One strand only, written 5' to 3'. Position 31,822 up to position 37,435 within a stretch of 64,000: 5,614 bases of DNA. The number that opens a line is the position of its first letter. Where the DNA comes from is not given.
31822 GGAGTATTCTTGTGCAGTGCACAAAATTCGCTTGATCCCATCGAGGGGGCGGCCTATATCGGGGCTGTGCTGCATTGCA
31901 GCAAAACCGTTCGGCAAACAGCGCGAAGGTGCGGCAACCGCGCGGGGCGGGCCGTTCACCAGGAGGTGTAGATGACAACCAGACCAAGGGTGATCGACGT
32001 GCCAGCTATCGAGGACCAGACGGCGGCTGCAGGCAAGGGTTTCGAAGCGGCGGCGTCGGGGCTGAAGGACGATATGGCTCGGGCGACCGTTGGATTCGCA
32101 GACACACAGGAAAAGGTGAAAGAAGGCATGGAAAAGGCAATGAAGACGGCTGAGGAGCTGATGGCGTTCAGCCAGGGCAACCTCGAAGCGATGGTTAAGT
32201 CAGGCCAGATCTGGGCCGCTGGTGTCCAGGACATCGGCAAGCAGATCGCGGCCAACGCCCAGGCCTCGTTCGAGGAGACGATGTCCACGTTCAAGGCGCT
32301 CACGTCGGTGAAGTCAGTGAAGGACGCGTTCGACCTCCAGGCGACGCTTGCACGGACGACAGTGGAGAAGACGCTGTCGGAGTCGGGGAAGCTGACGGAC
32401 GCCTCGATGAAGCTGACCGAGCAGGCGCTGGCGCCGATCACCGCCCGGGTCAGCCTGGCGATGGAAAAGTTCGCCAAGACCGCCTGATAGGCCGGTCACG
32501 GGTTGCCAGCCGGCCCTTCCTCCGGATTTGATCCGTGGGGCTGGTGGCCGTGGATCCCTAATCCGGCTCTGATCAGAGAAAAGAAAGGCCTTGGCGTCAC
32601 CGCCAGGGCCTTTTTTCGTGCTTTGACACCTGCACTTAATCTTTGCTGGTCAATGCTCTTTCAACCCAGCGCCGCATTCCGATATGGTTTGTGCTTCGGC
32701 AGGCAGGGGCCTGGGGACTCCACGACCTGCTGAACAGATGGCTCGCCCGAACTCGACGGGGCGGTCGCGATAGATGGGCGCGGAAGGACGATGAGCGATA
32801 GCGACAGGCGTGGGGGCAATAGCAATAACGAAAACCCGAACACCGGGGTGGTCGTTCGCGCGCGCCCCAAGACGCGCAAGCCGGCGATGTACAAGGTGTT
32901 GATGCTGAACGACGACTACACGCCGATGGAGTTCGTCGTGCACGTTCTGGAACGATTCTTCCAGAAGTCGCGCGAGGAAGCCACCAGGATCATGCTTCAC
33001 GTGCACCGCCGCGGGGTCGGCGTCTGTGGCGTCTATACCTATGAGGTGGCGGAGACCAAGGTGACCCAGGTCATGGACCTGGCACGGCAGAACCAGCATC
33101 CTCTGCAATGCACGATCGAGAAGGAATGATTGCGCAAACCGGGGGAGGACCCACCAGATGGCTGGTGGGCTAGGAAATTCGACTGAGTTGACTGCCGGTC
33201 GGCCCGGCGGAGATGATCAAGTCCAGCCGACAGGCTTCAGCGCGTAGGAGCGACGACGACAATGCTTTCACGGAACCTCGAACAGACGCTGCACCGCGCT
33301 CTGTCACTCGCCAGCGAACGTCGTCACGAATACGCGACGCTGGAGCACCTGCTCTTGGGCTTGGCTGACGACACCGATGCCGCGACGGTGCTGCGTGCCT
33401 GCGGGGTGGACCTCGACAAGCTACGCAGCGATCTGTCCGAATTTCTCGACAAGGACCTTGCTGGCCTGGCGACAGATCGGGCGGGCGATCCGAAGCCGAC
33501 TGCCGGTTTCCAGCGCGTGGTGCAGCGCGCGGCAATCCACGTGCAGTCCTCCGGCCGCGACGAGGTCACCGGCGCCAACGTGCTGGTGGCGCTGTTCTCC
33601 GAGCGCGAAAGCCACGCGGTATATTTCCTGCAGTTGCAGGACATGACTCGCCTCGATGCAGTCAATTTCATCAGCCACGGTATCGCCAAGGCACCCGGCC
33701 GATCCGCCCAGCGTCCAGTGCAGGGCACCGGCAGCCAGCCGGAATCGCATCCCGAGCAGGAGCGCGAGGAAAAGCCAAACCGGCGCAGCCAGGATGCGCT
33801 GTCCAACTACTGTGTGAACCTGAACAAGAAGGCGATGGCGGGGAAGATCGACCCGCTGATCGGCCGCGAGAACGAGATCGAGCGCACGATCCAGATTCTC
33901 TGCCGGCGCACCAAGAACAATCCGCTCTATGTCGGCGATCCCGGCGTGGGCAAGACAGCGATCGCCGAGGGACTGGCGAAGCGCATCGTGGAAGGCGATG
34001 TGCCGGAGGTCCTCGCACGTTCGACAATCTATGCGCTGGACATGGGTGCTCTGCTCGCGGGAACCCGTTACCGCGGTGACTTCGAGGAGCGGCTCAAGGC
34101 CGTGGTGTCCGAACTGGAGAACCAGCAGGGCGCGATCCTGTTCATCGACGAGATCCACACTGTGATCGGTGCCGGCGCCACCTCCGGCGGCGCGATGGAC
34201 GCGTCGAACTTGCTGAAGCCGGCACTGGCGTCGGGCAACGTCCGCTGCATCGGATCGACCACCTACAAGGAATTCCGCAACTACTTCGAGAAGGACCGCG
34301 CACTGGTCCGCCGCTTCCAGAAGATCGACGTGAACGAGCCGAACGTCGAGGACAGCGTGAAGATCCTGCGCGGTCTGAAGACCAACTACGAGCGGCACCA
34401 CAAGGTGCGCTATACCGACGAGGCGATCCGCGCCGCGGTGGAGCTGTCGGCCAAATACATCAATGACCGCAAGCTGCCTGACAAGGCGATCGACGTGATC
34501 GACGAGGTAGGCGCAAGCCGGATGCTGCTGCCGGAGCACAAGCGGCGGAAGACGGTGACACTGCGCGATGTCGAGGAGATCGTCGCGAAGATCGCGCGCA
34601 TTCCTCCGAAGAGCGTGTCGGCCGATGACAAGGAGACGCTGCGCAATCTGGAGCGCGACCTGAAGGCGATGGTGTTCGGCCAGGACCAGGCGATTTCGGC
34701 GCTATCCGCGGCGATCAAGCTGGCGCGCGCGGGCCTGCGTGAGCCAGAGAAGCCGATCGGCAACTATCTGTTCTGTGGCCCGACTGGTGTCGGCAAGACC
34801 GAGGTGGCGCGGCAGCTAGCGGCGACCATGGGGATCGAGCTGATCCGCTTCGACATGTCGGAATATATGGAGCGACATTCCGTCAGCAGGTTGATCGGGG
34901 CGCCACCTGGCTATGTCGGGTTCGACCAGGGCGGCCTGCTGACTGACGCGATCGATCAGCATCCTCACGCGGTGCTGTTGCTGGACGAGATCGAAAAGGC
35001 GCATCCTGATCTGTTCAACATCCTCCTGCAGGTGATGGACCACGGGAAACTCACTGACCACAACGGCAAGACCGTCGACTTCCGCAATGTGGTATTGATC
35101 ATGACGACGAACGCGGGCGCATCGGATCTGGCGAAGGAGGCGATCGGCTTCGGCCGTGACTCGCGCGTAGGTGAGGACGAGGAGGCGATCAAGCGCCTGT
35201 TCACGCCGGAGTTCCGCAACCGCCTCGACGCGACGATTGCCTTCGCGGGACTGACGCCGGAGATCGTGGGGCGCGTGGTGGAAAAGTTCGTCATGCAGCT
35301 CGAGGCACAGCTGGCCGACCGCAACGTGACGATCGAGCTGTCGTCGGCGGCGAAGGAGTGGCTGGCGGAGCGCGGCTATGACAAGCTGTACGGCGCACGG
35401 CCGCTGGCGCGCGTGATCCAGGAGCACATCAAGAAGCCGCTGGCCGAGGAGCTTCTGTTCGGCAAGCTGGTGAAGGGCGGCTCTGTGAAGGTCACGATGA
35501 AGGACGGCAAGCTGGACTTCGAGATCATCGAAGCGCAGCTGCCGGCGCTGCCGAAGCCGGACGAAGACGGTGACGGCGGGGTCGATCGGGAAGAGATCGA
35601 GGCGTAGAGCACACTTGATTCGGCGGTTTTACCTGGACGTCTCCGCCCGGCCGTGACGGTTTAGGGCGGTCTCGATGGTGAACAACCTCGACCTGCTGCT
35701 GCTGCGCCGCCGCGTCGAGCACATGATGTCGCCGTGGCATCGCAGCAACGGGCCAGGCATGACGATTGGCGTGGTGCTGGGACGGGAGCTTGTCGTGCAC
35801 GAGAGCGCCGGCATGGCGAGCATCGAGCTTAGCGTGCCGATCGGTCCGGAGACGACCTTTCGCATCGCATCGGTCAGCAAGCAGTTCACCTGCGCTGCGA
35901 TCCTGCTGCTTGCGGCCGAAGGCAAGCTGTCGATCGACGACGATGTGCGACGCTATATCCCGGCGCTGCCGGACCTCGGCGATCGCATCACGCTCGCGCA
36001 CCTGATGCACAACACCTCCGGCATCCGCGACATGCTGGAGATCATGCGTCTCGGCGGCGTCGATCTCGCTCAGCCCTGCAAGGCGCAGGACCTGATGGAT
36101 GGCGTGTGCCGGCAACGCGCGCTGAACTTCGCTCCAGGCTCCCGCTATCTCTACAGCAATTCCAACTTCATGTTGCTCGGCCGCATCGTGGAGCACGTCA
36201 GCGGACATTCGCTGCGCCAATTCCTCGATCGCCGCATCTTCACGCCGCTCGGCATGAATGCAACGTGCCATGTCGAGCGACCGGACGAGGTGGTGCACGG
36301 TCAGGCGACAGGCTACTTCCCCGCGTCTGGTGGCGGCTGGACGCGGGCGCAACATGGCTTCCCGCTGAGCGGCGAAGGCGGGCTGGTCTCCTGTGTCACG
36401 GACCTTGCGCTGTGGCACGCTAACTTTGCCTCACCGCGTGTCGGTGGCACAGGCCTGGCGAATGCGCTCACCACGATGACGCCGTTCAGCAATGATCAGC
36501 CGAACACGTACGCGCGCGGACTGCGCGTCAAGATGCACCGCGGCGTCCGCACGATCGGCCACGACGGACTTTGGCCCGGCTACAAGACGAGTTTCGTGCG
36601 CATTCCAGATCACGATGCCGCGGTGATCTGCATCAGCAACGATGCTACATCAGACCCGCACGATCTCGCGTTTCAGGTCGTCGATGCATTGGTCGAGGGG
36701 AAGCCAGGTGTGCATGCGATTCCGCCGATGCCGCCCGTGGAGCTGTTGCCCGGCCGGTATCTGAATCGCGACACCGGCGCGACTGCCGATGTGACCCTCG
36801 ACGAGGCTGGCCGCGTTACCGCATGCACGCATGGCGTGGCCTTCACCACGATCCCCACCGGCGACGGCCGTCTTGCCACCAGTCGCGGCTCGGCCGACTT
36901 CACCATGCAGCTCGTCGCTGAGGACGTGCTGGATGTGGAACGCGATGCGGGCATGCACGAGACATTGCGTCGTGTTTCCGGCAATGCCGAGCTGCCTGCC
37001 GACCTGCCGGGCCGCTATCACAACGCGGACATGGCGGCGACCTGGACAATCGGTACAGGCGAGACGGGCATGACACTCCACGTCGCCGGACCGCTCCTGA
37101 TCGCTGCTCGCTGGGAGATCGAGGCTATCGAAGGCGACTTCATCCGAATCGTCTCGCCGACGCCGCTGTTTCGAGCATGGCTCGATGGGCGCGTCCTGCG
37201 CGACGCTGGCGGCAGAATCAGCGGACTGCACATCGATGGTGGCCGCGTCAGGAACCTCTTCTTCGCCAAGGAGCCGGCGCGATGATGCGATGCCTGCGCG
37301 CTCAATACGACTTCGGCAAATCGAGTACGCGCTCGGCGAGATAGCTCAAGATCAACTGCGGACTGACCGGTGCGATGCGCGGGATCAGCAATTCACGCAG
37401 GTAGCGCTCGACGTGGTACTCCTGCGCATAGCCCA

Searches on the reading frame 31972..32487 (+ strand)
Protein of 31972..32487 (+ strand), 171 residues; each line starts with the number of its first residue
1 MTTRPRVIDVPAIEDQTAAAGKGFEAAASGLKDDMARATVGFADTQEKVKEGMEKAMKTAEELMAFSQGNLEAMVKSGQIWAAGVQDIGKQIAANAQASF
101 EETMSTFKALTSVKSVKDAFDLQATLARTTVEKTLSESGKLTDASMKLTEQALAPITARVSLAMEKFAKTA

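Call 13: search_protein_families(library=pfam, proteins=[window:31972-32487:+], max_evalue=0.0001)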
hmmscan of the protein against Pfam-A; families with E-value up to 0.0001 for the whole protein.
window:31972-32487:+ (171 aa): 1 family
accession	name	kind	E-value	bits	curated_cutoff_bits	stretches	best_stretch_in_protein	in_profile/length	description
PF09361.15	Phasin_2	-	2.9e-23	82.4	24.9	1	61-160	1-100/100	Phasin protein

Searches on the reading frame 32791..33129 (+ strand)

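Call 13: search_protein_families(library=pfam, proteins=[window:32791-33129:+], max_evalue=0.0001)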
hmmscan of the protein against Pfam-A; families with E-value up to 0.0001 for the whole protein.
window:32791-33129:+ (112 aa): 1 family
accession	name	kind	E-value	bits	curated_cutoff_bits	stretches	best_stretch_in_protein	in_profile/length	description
PF02617.22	ClpS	-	1.9e-38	130.5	23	1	30-108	2-80/80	ATP-dependent Clp protease adaptor protein ClpS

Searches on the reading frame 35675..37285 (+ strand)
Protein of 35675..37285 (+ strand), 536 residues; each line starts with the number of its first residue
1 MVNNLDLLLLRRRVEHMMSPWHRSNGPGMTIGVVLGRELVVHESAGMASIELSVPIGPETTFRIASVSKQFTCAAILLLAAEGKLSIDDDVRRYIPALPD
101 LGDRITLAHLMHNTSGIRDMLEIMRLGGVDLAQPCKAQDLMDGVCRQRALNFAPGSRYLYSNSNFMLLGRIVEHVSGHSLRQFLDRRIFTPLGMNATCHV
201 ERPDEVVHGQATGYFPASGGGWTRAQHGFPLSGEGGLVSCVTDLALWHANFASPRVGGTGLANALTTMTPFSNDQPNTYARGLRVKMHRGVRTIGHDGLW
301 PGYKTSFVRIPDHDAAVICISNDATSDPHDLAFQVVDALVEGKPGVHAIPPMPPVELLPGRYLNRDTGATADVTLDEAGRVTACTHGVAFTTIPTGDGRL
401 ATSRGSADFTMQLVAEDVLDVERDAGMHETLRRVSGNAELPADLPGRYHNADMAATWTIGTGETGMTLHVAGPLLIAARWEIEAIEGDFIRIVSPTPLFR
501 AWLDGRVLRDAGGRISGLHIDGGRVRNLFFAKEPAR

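Call 13: search_protein_families(library=pfam, proteins=[window:35675-37285:+], max_evalue=0.0001)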
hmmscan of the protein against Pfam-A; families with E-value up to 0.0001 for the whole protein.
window:35675-37285:+ (536 aa): 1 family
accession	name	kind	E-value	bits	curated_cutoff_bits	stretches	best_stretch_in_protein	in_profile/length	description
PF00144.29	Beta-lactamase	-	6.3e-59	200.2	27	1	19-329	10-317/329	Beta-lactamase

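Call 37: search_protein_families(library=ncbifam, proteins=[window:35675-37285:+], max_evalue=1e-10)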
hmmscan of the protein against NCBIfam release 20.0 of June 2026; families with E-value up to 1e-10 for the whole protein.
window:35675-37285:+ (536 aa): 24 families
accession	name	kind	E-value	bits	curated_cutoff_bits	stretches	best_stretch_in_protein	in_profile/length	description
NF009622.0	PRK13128.1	equivalog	3.8e-52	177.4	443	1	22-463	18-445/518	D-aminopeptidase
NF007943.0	PRK10662.1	equivalog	9.5e-21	73.8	266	1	21-254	45-273/380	D-alanyl-D-alanine-carboxypeptidase/endopeptidase AmpH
NF033085.1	bla_class_C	equivalog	1.8e-18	66.5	415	1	22-215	17-200/356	class C beta-lactamase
NF000422.6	blaPDC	exception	1.2e-15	57.6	865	1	20-215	44-231/397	PDC family class C beta-lactamase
NF041663.1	ampC_Sliq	exception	1.5e-15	57.1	860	1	25-215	40-219/378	cephalosporin-hydrolyzing class C beta-lactamase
NF041665.1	blaPSZ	exception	2e-15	56.7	850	1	25-265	43-271/379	PSZ family class C beta-lactamase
NF038366.1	blaSFDC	exception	2.6e-14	53.1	840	1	17-266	35-273/382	SFDC family class C beta-lactamase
NF038069.1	blaIDC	exception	3e-14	52.7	850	1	24-214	53-233/395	IDC family class C beta-lactamase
NF052559.1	MthAcHydAcmB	equivalog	6.1e-14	51.5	550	0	148-202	163-216/391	methyl acetate hydrolase AcmB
NF002968.0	PRK03642.1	equivalog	9.8e-14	51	385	1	50-198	86-241/432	penicillin binding protein PBP4B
NF033569.1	blaLHK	exception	3e-13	49.5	850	1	26-252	54-268/390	LHK family class C beta-lactamase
NF000519.2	blaPDC_var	exception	3.2e-13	49.6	900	1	22-198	46-215/397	PDC variant family class C beta-lactamase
NF050810.1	blaCHC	exception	3.3e-13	49.2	780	1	23-214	41-221/387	CHC family extended-spectrum class C beta-lactamase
NF012173.1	CMY2-MIR-ACT-EC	exception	7.5e-13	48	680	1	24-261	43-268/380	CMY2/MIR/ACT/EC family class C beta-lactamase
NF045671.1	blaPNC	exception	1.6e-12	47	750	1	22-214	58-240/401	PNC family class C beta-lactamase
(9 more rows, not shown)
